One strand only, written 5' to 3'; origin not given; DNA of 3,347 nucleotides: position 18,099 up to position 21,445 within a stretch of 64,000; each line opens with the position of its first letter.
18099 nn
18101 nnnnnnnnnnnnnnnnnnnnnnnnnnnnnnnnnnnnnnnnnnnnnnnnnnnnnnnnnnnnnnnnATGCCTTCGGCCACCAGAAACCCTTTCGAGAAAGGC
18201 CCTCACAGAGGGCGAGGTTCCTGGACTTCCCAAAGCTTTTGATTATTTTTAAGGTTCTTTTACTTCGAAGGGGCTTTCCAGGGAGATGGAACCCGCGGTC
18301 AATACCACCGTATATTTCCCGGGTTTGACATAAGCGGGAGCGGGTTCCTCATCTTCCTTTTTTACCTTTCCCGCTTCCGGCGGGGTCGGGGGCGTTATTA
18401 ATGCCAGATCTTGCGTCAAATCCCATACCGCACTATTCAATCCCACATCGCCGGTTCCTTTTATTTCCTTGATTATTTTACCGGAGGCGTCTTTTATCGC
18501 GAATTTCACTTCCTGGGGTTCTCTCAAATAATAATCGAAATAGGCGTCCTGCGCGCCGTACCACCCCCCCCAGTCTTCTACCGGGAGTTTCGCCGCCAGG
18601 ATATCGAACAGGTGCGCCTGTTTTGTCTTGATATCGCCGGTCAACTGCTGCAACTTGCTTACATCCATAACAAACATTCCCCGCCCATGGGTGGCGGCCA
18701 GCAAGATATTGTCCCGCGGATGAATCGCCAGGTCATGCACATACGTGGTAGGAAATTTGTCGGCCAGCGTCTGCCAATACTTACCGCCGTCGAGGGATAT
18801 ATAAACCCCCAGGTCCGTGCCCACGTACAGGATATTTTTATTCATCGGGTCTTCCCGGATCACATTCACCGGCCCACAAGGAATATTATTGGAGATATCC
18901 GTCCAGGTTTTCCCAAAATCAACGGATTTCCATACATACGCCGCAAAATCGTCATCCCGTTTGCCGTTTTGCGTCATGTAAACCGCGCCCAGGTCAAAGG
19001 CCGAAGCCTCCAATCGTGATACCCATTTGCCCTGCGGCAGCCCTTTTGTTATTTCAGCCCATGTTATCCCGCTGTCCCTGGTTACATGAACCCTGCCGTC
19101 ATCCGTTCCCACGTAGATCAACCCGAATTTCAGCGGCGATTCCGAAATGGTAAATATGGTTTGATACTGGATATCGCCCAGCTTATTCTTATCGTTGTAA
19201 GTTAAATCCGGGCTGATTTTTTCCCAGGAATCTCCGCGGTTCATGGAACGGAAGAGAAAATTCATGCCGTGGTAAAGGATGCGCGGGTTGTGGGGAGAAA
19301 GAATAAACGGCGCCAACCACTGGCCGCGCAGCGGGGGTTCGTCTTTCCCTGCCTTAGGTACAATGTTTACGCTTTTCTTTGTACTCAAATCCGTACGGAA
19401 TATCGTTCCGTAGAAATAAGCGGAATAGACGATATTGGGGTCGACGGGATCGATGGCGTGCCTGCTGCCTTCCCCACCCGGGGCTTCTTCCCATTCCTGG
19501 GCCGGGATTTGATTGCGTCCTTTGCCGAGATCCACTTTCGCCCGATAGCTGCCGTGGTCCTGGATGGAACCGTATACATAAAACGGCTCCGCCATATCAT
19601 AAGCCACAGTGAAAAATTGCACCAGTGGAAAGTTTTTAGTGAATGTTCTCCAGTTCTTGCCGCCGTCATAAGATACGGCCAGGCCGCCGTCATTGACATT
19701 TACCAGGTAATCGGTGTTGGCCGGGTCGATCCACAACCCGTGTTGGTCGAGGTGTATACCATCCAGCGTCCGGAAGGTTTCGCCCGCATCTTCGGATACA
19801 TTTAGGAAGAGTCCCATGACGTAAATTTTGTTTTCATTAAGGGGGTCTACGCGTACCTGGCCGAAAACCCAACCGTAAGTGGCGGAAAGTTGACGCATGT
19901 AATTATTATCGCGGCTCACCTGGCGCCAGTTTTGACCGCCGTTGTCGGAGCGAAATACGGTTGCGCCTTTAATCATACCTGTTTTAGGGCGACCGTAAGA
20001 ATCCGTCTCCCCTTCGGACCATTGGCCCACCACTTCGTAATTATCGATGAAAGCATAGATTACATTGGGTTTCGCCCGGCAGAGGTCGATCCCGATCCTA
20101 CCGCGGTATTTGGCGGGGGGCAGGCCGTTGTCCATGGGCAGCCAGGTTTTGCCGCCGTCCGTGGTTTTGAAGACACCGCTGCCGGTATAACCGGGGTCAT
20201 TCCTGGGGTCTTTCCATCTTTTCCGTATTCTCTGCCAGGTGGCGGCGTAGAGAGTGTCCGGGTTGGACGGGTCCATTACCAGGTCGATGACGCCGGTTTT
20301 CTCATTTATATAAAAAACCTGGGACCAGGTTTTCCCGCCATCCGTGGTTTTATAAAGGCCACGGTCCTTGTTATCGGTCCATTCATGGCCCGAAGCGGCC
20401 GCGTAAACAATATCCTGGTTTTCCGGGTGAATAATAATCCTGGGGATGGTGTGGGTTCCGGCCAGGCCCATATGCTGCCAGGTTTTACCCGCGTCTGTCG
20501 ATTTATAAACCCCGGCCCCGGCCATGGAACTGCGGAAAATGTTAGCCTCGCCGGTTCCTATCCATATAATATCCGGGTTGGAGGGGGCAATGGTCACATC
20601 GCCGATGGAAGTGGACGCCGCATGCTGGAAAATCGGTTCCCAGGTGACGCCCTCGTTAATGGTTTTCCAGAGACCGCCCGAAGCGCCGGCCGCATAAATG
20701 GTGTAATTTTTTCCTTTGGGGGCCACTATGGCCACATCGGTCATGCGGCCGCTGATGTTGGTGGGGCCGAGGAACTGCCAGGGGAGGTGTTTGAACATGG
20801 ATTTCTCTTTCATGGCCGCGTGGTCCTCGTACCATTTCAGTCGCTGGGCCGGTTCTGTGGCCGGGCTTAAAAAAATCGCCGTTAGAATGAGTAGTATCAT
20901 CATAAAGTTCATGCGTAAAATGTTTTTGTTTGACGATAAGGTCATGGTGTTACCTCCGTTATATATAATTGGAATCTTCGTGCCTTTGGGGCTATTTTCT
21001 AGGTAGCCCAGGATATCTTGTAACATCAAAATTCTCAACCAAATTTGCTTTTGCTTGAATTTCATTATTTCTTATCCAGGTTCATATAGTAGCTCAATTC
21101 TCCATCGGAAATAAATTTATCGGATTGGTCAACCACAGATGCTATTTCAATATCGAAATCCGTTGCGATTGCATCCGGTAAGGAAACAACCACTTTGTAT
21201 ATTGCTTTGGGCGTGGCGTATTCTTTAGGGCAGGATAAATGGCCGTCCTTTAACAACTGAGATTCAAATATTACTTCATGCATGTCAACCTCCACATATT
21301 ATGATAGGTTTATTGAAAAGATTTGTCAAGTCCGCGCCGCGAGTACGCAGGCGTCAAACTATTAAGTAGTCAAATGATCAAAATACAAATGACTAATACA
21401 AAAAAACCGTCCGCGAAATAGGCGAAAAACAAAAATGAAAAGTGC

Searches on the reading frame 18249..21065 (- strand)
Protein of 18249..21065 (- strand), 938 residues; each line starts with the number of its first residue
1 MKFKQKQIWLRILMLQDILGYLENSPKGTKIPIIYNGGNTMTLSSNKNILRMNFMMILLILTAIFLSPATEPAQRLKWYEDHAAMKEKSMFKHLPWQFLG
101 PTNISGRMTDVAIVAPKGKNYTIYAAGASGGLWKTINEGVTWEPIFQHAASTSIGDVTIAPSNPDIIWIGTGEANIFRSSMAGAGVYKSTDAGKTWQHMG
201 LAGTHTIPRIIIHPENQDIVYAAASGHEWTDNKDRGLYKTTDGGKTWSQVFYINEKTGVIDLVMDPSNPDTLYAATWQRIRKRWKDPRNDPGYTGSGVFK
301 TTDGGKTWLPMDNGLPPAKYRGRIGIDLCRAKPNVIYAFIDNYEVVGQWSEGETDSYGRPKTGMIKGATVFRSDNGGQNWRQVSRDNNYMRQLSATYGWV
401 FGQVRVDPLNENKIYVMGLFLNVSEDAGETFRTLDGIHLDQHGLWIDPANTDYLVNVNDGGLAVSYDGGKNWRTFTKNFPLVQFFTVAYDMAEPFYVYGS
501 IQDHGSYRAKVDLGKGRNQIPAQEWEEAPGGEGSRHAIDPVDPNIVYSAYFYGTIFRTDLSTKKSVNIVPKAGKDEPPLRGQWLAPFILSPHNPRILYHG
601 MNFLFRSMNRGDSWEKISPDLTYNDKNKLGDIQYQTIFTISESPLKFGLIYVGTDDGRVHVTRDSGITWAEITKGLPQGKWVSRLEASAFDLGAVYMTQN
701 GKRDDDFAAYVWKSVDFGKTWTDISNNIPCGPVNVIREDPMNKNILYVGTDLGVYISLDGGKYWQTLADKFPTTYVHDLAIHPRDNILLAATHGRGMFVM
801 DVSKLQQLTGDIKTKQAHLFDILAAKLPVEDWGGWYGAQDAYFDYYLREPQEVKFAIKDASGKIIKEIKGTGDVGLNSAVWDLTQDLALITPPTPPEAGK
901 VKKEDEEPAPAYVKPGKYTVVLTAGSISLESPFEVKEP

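Call 4: search_protein_families(library=pfam, proteins=[window:18249-21065:-], max_evalue=0.01)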
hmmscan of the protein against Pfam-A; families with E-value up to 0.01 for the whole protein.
window:18249-21065:- (938 aa): 6 families
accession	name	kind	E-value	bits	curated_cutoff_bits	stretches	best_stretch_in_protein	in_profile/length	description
PF15902.12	Sortilin-Vps10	-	2e-32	113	33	3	186-314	3-115/446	Sortilin, neurotensin receptor 3,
PF02012.26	BNR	-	1.4e-12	46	27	0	187-197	1-11/12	BNR/Asp-box repeat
PF13088.12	BNR_2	-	0.00042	20.2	31.4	0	187-311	85-201/277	BNR repeat-like domain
PF15899.11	BNR_6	-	0.00076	19.8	27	0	712-724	2-14/14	BNR-Asp box repeat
PF24316.1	Tli3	-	0.001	19.9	27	0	210-255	55-104/129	T6SS Tli3 immunity protein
PF05365.17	UCR_UQCRX_QCR9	-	0.002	18.4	27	0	705-727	30-52/53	Ubiquinol-cytochrome C reductase, UQCRX/QCR9 like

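Call 50: search_protein_families(library=pfam, proteins=[window:18249-20945:-], max_evalue=0.01)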
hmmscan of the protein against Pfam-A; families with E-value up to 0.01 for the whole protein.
window:18249-20945:- (898 aa): 6 families
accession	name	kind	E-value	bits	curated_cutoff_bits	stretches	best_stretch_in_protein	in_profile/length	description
PF15902.12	Sortilin-Vps10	-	1.6e-32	113.3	33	3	146-274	3-115/446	Sortilin, neurotensin receptor 3,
PF02012.26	BNR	-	8e-13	46.7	27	0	147-157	1-11/12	BNR/Asp-box repeat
PF13088.12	BNR_2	-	0.0003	20.7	31.4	0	147-271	85-201/277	BNR repeat-like domain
PF24316.1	Tli3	-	0.00078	20.2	27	0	170-215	55-104/129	T6SS Tli3 immunity protein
PF15899.11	BNR_6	-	0.0011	19.3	27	0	672-684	2-14/14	BNR-Asp box repeat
PF05365.17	UCR_UQCRX_QCR9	-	0.0016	18.8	27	0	665-687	30-52/53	Ubiquinol-cytochrome C reductase, UQCRX/QCR9 like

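Call 65: search_protein_families(library=ncbifam, proteins=[window:18249-20945:-], max_evalue=0.001)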
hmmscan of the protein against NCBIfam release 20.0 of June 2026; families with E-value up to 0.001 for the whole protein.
window:18249-20945:- (898 aa): 3 families
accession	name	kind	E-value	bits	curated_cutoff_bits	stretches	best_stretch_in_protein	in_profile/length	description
NF045728.1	glycosyl_F510_1955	equivalog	3.7e-40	137.8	175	3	144-236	72-156/246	F510_1955 family glycosylhydrolase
NF010237.0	PRK13684.1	equivalog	4.6e-05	22.6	326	0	670-729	110-169/334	photosynthesis system II assembly factor Ycf48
NF047818.1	LIC11996_lipo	equivalog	7.8e-05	22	350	0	664-688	337-361/422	LIC11996 family lipoprotein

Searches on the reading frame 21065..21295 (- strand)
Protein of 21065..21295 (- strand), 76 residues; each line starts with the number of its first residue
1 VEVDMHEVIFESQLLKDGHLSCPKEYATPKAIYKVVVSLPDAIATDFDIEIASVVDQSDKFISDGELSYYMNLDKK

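Call 27: search_protein_families(library=pfam, proteins=[window:21065-21295:-], max_evalue=0.01)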
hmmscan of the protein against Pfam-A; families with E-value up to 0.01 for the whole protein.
window:21065-21295:- (76 aa): 0 families

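Call 50: search_protein_families(library=pfam, proteins=[window:21065-21283:-], max_evalue=0.01)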
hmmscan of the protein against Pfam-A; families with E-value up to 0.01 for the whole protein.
window:21065-21283:- (72 aa): 0 families

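Call 65: search_protein_families(library=ncbifam, proteins=[window:21065-21283:-], max_evalue=0.001)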
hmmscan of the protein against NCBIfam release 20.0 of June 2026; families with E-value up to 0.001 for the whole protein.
window:21065-21283:- (72 aa): 0 families
